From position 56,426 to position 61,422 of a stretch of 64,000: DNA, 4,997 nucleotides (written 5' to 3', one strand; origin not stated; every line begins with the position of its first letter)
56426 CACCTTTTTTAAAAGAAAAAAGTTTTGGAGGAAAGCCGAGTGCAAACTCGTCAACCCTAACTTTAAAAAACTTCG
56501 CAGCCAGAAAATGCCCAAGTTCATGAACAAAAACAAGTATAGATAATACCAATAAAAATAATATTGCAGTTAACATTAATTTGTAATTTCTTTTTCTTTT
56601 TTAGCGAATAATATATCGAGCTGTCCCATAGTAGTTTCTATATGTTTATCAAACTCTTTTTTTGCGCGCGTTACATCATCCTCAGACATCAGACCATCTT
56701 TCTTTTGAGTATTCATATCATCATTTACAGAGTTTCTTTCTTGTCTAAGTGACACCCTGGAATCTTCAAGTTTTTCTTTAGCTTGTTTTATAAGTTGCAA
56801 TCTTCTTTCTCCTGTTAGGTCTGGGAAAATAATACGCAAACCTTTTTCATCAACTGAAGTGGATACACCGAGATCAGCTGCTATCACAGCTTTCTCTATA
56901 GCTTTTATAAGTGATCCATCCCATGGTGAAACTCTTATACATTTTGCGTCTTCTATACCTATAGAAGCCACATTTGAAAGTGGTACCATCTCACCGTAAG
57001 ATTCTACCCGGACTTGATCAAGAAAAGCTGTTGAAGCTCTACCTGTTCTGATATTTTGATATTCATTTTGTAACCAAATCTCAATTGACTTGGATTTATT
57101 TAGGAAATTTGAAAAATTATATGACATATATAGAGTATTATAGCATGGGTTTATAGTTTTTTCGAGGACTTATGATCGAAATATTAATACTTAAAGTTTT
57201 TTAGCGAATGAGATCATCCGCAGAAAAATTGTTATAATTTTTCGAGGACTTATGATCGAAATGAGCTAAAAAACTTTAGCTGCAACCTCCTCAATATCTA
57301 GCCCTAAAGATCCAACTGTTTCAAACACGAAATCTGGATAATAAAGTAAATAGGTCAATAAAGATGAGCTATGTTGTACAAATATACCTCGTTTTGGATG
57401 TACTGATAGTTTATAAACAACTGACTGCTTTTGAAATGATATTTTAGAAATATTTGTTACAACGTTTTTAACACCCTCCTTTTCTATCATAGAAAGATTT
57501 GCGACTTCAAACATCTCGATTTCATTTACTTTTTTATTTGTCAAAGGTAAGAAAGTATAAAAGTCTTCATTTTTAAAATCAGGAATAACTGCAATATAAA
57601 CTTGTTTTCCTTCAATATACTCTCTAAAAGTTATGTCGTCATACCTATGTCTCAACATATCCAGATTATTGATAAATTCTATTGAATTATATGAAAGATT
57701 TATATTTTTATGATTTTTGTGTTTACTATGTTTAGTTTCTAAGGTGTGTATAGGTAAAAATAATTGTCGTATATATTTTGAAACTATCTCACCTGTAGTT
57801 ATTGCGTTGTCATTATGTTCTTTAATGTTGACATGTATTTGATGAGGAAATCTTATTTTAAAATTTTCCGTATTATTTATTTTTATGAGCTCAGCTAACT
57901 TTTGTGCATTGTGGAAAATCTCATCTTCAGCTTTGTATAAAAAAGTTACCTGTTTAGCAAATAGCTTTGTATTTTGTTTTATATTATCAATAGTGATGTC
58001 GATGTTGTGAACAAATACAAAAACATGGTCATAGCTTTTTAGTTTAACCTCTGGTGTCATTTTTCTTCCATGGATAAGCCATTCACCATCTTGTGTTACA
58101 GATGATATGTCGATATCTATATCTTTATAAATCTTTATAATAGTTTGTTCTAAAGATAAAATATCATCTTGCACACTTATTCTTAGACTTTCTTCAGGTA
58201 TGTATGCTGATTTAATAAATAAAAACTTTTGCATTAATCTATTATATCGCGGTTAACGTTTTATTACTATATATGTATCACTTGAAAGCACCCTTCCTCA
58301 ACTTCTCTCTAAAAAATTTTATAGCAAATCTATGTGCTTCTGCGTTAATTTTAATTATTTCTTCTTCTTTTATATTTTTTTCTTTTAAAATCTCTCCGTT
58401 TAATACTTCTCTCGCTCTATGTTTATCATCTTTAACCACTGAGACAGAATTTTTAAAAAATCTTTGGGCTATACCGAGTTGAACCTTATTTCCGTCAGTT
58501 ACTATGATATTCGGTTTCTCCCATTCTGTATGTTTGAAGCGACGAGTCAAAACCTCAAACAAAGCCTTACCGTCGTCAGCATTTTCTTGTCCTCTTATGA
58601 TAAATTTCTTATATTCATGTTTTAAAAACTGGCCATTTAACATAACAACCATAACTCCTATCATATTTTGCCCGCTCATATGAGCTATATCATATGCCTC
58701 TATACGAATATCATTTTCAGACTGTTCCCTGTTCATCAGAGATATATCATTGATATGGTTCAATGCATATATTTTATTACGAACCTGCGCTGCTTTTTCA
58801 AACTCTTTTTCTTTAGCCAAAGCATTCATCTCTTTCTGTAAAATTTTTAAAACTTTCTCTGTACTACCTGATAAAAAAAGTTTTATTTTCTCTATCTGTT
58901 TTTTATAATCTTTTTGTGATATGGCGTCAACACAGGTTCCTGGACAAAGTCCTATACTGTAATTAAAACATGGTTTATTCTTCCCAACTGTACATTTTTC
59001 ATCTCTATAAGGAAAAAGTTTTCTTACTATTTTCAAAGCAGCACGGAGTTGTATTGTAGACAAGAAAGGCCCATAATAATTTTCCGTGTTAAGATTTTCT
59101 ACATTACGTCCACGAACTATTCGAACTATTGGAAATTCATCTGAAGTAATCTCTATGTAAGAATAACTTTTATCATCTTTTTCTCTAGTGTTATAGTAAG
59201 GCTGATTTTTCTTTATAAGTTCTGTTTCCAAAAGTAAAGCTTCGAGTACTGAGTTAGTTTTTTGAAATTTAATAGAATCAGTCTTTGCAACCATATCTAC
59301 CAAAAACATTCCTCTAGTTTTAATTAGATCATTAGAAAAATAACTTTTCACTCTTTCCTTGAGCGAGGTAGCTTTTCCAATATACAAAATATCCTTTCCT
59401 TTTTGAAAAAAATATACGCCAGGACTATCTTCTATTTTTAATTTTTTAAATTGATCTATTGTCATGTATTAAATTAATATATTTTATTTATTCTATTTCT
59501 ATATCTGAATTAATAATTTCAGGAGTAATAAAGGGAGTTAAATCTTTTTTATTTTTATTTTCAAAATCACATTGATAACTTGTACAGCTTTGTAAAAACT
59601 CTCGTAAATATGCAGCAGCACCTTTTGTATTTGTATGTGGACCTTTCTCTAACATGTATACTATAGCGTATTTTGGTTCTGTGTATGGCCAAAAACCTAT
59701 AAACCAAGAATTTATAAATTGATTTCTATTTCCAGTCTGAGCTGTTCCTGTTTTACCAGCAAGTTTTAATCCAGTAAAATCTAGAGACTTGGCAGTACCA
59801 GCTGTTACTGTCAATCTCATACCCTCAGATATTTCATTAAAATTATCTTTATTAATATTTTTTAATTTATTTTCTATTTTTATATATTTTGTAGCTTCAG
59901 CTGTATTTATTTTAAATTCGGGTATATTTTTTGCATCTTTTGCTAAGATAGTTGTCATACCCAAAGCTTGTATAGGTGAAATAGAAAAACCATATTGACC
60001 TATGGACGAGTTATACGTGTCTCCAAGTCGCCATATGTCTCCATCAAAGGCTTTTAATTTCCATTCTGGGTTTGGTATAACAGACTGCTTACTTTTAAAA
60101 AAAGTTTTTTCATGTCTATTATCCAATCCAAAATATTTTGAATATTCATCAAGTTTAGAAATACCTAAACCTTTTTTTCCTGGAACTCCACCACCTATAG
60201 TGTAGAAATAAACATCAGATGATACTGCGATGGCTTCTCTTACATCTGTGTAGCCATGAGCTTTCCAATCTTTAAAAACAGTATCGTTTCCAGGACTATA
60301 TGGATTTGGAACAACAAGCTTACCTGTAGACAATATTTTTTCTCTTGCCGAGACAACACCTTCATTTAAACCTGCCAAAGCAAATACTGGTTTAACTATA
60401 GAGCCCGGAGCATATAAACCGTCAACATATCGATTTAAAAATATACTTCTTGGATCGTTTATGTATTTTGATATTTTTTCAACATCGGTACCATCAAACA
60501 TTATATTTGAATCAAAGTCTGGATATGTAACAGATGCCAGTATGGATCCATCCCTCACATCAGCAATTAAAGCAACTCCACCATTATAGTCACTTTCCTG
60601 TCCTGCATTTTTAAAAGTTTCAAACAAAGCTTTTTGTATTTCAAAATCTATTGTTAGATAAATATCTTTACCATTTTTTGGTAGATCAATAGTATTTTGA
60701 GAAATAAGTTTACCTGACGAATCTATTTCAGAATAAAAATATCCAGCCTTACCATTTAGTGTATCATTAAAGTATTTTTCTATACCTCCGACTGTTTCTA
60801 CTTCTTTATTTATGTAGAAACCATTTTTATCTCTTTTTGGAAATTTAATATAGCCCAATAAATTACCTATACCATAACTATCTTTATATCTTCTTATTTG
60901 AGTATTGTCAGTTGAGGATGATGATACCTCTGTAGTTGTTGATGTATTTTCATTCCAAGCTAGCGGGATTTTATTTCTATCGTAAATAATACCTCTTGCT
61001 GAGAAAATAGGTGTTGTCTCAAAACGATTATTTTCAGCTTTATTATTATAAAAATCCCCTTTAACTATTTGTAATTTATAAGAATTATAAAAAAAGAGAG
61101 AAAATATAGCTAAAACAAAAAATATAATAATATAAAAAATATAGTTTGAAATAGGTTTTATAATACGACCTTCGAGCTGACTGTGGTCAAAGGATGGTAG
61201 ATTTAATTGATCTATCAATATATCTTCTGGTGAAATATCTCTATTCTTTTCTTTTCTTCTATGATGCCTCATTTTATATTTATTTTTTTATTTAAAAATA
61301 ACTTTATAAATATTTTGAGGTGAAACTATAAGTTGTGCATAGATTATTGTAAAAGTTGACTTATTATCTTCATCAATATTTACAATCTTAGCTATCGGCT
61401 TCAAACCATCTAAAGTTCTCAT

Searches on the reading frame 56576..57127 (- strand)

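Call 36: search_protein_families(library=pfam, proteins=[window:56576-57127:-], max_evalue=0.01)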
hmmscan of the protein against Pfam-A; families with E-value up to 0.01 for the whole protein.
window:56576-57127:- (183 aa): 1 family
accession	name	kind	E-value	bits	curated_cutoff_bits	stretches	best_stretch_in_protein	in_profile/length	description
PF01765.24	RRF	-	2e-49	168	29.7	1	19-181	1-163/164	Ribosome recycling factor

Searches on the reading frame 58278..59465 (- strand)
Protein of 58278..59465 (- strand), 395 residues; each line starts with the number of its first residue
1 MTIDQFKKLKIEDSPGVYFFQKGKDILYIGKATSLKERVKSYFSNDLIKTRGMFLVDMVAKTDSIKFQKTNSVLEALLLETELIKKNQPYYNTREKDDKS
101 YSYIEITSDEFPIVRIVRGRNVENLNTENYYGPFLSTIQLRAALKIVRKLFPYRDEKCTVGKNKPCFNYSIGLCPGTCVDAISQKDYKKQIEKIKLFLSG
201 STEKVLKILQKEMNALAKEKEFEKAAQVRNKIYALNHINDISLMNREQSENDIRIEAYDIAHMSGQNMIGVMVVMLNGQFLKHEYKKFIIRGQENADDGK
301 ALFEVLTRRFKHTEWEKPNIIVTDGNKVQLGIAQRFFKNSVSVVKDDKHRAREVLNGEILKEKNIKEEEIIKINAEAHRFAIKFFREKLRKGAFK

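Call 37: search_protein_families(library=pfam, proteins=[window:58278-59465:-], max_evalue=0.001)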
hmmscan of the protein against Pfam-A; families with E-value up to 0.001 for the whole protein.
window:58278-59465:- (395 aa): 3 families
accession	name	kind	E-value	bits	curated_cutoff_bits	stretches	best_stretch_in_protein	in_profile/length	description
PF08459.17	UvrC_RNaseH_dom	-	1.5e-26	93.6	22.3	1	253-382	11-159/159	UvrC RNAse H endonuclease domain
PF01541.30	GIY-YIG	-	2e-06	28.4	22.6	1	16-91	3-77/78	GIY-YIG catalytic domain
PF02151.25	UVR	-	3.7e-06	26.9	21.5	1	203-234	1-32/36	UvrB/uvrC motif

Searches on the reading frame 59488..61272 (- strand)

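Call 7: search_protein_families(library=pfam, proteins=[window:59488-61272:-], max_evalue=0.001)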
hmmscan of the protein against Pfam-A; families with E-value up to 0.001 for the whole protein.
window:59488-61272:- (594 aa): 2 families
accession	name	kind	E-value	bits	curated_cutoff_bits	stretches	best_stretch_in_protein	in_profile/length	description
PF00905.27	Transpeptidase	-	9.3e-41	140.4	22.1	1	232-556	1-294/299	Penicillin binding protein transpeptidase domain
PF03717.20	PBP_dimer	-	2e-07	32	24.4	1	120-192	101-178/180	Penicillin-binding Protein dimerisation domain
